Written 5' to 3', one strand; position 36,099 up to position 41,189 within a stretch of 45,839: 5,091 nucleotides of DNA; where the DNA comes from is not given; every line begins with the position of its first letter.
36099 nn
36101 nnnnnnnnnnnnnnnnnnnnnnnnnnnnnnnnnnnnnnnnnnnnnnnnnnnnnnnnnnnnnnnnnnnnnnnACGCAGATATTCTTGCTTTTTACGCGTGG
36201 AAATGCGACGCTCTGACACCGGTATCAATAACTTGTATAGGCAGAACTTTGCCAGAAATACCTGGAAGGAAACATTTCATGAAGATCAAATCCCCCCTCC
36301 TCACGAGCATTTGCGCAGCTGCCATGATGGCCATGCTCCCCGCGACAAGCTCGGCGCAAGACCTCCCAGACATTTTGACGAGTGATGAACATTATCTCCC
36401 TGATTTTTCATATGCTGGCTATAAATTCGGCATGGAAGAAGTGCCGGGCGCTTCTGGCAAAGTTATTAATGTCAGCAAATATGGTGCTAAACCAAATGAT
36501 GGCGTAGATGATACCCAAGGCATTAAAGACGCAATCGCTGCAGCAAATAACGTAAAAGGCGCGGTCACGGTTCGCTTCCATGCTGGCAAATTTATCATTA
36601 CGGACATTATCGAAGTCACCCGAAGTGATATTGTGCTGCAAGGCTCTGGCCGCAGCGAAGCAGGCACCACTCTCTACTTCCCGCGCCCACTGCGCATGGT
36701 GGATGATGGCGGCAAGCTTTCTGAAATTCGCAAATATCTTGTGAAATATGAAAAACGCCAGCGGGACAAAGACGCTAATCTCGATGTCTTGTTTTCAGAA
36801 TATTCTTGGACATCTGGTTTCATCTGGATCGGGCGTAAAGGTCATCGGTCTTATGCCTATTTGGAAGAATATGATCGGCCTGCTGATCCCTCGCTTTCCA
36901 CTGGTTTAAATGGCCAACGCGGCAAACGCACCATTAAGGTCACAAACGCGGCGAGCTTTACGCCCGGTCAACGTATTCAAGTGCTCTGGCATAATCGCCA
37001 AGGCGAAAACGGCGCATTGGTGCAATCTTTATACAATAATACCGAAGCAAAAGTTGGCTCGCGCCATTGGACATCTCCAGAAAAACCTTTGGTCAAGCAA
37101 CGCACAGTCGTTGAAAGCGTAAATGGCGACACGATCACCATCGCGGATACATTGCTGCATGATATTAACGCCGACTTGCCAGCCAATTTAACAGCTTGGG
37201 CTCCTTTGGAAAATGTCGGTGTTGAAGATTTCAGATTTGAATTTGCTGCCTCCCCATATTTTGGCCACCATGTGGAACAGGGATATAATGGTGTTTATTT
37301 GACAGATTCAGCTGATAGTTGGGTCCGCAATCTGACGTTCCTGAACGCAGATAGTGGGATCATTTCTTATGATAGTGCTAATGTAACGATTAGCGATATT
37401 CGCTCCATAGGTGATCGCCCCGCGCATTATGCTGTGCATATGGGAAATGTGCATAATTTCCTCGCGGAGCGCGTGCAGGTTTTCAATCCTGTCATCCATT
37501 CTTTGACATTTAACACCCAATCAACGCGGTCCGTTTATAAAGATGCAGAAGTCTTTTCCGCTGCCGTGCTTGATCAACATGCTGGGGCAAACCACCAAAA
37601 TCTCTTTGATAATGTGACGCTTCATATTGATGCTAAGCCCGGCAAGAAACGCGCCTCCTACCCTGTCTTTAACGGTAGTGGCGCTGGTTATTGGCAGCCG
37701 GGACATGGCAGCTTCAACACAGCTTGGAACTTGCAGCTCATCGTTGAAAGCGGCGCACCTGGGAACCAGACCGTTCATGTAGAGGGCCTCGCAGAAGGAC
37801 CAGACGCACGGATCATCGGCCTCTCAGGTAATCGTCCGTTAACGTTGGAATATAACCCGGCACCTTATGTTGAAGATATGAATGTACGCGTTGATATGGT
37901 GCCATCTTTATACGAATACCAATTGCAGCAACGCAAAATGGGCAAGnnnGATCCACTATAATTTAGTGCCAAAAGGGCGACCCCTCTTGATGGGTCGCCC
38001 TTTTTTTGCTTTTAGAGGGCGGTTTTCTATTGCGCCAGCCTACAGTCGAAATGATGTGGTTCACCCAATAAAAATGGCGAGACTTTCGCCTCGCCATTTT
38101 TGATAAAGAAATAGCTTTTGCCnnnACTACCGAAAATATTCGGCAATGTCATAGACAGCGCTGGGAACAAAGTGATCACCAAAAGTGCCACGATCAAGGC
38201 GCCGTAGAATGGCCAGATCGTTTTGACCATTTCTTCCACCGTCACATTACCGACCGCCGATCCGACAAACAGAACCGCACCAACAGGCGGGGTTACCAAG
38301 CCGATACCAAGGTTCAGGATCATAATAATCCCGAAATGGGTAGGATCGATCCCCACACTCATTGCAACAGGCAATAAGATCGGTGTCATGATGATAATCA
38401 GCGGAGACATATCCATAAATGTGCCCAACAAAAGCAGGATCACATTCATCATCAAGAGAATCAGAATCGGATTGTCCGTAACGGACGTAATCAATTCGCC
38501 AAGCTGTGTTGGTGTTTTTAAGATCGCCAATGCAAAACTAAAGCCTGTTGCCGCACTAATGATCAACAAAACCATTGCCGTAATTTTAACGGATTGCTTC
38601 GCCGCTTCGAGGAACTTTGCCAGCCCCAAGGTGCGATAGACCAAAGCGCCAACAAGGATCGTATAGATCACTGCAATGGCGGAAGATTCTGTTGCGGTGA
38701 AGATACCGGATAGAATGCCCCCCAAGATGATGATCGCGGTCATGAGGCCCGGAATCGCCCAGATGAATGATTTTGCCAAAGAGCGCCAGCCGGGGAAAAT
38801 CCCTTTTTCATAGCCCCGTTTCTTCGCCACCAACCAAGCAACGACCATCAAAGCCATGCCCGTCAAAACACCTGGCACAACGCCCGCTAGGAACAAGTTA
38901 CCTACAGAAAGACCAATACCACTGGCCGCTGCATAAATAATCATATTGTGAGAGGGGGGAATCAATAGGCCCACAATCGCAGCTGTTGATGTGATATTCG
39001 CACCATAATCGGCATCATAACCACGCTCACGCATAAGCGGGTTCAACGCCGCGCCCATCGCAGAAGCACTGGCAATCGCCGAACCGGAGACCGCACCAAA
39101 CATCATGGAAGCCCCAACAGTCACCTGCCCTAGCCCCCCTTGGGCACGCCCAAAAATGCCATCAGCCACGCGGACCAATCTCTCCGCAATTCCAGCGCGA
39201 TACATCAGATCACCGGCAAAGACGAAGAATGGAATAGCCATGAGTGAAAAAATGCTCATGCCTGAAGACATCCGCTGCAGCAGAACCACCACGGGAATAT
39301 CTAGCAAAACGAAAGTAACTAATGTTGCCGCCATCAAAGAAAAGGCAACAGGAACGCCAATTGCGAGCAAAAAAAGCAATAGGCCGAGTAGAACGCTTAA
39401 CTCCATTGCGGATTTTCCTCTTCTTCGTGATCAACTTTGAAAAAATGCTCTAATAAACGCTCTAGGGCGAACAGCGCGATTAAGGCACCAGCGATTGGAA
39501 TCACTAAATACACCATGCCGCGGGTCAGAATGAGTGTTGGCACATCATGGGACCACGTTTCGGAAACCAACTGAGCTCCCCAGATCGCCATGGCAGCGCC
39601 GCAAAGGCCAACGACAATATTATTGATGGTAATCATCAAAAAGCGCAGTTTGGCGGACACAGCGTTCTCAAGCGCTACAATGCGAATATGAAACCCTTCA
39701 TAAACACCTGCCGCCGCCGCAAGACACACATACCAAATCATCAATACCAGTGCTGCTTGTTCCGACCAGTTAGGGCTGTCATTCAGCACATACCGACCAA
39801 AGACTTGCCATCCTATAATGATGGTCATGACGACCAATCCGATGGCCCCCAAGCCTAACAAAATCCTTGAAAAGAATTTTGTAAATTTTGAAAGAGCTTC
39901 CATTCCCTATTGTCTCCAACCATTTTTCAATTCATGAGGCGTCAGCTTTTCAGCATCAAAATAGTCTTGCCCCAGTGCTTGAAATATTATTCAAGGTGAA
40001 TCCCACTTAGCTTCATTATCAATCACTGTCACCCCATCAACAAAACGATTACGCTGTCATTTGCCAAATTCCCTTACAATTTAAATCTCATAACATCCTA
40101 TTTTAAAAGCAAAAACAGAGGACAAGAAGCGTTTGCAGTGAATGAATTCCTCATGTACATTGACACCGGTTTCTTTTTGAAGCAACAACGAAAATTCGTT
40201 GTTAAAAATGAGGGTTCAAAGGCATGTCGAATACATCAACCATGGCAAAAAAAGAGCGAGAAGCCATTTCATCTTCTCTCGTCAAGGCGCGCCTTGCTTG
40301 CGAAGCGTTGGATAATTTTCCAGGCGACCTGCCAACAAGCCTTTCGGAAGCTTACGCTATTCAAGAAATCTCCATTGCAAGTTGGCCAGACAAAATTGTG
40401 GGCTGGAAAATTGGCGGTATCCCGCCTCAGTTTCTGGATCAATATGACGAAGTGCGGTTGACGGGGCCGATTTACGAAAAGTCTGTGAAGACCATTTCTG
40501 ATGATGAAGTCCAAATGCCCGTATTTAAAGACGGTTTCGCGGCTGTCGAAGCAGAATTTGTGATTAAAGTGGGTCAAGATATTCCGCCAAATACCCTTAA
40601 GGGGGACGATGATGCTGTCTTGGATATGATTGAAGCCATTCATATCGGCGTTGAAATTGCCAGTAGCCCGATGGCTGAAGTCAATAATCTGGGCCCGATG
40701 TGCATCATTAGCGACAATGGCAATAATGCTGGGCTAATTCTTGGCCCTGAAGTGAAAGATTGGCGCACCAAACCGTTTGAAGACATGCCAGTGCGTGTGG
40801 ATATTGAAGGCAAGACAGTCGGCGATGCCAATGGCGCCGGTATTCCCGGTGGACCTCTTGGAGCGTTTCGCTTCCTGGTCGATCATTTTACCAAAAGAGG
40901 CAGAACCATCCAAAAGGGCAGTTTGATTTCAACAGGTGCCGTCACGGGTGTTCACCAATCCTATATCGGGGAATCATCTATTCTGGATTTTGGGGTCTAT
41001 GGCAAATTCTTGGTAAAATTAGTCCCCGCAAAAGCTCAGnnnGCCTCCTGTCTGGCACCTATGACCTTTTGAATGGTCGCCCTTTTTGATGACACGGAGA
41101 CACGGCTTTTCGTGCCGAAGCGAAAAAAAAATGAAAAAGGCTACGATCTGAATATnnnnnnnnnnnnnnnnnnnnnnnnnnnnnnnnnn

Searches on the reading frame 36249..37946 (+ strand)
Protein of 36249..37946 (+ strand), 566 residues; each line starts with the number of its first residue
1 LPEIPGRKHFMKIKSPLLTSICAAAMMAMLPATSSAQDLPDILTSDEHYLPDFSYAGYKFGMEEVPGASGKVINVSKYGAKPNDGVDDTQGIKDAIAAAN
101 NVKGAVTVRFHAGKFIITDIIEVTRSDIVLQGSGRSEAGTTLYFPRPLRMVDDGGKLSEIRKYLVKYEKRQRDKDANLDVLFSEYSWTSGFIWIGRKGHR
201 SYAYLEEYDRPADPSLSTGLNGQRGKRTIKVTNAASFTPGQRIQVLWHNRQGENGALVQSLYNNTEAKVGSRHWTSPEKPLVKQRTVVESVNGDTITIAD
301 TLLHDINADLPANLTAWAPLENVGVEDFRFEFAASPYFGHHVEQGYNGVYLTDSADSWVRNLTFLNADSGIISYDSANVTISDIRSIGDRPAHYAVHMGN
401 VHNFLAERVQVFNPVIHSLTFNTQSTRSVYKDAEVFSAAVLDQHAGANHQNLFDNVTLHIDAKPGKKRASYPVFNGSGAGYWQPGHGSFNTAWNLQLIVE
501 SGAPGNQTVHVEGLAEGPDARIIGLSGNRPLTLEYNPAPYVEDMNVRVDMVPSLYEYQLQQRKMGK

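Call 8: search_protein_families(library=pfam, proteins=[window:36249-37946:+])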
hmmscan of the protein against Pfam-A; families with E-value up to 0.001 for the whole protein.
window:36249-37946:+ (566 aa): 1 family
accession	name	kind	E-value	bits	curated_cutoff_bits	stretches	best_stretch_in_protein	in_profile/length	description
PF12708.12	Pect-lyase_RHGA_epim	-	2.6e-07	31.1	27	1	73-137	2-65/213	Rhamnogalacturonase A/epimerase, pectate lyase-like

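Call 96: search_protein_families(library=ncbifam, proteins=[window:36249-37946:+], max_evalue=0.00001)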
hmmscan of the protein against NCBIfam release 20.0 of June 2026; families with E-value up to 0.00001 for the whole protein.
window:36249-37946:+ (566 aa): 1 family
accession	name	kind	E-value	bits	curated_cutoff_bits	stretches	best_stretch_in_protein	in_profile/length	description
NF058554.1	BT_3328_fam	equivalog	5e-29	101.1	1100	2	221-396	471-651/840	BT3328 family hyaluronic acid endo-lyase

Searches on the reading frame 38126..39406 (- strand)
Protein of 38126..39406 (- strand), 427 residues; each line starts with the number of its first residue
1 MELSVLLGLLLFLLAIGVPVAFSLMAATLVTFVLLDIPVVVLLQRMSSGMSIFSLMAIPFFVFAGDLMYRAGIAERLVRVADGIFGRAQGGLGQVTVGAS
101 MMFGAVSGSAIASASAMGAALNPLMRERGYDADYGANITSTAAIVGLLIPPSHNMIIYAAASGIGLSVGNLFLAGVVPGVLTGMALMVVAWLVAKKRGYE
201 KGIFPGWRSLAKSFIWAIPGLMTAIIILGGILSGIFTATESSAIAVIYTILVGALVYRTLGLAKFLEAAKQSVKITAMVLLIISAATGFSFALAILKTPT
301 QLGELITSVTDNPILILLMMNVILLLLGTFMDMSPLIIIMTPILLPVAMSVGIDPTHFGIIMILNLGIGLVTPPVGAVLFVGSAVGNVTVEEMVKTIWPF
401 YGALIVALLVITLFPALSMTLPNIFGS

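Call 8: search_protein_families(library=pfam, proteins=[window:38126-39406:-])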
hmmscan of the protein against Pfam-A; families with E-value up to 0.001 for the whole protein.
window:38126-39406:- (427 aa): 1 family
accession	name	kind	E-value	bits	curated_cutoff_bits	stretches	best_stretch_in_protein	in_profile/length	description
PF06808.19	DctM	-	8.1e-118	394.3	23.8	1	7-417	1-413/413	Tripartite ATP-independent periplasmic transporter, DctM component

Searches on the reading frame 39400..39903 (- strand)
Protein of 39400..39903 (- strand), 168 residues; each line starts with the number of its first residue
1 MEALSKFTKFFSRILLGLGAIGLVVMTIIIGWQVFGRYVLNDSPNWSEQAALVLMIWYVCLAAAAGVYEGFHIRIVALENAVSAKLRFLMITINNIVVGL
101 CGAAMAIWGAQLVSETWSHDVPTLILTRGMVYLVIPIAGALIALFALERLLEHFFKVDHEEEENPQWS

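Call 9: search_protein_families(library=pfam, proteins=[window:39400-39903:-])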
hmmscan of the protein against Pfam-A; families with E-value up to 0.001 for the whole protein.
window:39400-39903:- (168 aa): 1 family
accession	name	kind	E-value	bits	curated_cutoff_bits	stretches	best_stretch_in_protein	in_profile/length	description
PF04290.18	DctQ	-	1.1e-28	100.2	28.3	1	26-154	1-130/132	Tripartite ATP-independent periplasmic transporters, DctQ component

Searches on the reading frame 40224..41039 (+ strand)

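Call 9: search_protein_families(library=pfam, proteins=[window:40224-41039:+])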
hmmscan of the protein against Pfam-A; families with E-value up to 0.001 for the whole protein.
window:40224-41039:+ (272 aa): 1 family
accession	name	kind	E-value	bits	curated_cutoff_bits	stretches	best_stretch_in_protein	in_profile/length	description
PF01557.24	FAA_hydrolase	-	1.7e-05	25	23.9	1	87-244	40-186/214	Fumarylacetoacetate (FAA) hydrolase C-terminal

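Call 96: search_protein_families(library=ncbifam, proteins=[window:40224-41039:+], max_evalue=0.00001)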
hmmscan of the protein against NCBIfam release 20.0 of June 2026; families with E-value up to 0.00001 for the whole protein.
window:40224-41039:+ (272 aa): 3 families
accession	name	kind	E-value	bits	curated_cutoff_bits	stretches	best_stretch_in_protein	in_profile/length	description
TIGR03218.1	catechol_dmpH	equivalog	2.5e-09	36.9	350.55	1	14-251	12-248/263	2-oxo-3-hexenedioate decarboxylase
NF008461.0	PRK11342.1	equivalog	1.9e-06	27.4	350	1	13-244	7-237/269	2-keto-4-pentenoate hydratase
TIGR02312.1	HpaH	equivalog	7.1e-06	25.8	351.5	1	95-266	94-266/267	2-oxo-hept-4-ene-1,7-dioate hydratase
